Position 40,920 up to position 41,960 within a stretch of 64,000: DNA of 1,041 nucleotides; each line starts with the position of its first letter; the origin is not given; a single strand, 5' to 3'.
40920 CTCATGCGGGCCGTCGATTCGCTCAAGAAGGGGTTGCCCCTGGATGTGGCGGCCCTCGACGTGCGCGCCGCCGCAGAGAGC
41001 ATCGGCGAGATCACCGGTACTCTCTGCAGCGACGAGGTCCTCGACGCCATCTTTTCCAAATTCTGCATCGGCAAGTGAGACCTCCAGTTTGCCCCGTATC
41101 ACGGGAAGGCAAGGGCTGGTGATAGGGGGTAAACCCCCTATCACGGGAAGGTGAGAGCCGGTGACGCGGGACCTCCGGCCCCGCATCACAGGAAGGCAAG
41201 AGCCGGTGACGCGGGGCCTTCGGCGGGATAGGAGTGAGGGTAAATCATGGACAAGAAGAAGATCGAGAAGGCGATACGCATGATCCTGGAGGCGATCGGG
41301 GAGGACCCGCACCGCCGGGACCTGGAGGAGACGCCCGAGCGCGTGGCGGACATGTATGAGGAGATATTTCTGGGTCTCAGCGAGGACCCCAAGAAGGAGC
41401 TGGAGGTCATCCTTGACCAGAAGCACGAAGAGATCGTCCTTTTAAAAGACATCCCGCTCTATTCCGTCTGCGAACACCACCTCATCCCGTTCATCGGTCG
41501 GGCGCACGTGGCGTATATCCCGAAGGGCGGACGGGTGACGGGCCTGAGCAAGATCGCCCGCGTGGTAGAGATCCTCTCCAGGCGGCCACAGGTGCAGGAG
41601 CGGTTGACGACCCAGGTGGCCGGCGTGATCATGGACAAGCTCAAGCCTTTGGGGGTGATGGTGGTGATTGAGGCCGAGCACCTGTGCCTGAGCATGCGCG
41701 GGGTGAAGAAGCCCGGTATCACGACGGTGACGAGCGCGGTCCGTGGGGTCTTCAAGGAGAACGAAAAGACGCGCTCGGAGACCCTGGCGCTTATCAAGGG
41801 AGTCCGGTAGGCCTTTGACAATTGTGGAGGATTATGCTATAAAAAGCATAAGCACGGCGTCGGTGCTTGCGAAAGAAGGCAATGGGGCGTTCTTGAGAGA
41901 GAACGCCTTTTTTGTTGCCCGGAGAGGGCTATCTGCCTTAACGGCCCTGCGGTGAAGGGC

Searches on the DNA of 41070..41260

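Call 83: search_rna_families(source=window, start=41070, end=41260, threshold=evalue, max_evalue=5, show_alignments=3)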
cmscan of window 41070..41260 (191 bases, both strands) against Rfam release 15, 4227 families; matches with E-value up to 5: 10.
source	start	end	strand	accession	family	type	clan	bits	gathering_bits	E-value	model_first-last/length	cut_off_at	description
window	41118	41145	-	RF03558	mir-629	Gene; miRNA;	-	16.9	72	2.1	1-83/83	no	mir-629 microRNA precursor family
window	41121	41142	-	RF03703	mir-3622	Gene; miRNA;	-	16.7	78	1.2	1-84/84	no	mir-3622 microRNA precursor family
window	41121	41142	+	RF03703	mir-3622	Gene; miRNA;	-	16.6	78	1.3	1-84/84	no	mir-3622 microRNA precursor family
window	41177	41219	-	RF03738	mir-2320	Gene; miRNA;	-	16.5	90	1.1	1-75/75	no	mir-2320 microRNA precursor family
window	41172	41223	+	RF01791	F6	Gene; sRNA;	-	16.3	46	1.5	1-57/57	no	F6 TB sRNA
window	41175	41223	-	RF01791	F6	Gene; sRNA;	-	15.4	46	2.5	1-57/57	no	F6 TB sRNA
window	41116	41148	+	RF03269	mir-5697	Gene; miRNA;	-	14.8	50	2.5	1-59/59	no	mir-5697 microRNA precursor family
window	41157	41193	+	RF03211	mir-666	Gene; miRNA;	-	14.5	70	4.5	1-86/86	no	mir-666 microRNA precursor family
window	41111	41219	-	RF01812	Pxr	Gene; sRNA;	-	13.1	80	3.9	1-109/109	no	Pxr regulatory sRNA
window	41177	41220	-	RF01683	P6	Gene; sRNA;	-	7.9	50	4.2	479-510/510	no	Pseudomonas sRNA P6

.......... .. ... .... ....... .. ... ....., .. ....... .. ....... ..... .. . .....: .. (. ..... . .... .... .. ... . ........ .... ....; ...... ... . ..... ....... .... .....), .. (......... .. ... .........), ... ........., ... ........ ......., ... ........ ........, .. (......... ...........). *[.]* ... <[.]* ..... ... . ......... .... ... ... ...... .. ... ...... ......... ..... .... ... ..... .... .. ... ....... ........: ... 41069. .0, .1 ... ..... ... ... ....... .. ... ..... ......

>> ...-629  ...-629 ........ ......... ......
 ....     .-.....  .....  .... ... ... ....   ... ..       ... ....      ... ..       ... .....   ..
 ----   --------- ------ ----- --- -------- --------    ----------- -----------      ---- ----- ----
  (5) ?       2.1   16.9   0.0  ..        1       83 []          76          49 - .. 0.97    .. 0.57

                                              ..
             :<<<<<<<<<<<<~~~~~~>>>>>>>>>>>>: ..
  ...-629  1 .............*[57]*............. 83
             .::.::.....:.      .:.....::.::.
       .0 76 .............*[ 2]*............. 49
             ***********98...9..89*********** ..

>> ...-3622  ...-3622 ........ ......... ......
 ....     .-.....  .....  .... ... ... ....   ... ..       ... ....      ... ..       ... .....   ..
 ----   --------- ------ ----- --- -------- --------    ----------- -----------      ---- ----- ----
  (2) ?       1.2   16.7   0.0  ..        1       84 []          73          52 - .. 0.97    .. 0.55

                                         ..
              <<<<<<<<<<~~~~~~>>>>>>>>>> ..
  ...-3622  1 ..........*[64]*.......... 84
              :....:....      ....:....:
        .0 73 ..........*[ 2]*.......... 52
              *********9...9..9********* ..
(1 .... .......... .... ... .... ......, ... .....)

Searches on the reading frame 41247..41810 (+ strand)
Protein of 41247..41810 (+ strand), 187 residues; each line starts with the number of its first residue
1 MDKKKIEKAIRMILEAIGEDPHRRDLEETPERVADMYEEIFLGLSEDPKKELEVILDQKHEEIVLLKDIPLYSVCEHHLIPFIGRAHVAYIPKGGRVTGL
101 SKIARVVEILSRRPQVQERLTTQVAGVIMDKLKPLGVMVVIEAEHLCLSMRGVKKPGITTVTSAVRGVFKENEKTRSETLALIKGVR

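Call 82: search_protein_families(library=ncbifam, proteins=[window:41247-41810:+], max_evalue=0.00001)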
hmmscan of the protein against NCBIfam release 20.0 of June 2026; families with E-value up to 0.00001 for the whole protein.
window:41247-41810:+ (187 aa): 4 families
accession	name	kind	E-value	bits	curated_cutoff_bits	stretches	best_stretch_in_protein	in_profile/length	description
NF006826.0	PRK09347.1-3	subfamily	4.9e-85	283.8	162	1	1-184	4-187/189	GTP cyclohydrolase I FolE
TIGR00063.1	folE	equivalog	1.8e-72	242.6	181.6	1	6-184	1-179/180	GTP cyclohydrolase I FolE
NF006825.1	PRK09347.1-2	subfamily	4.1e-69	231.6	174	1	7-184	2-179/179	GTP cyclohydrolase I FolE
NF006824.0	PRK09347.1-1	equivalog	1e-51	175.5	202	1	3-184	35-217/219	GTP cyclohydrolase I FolE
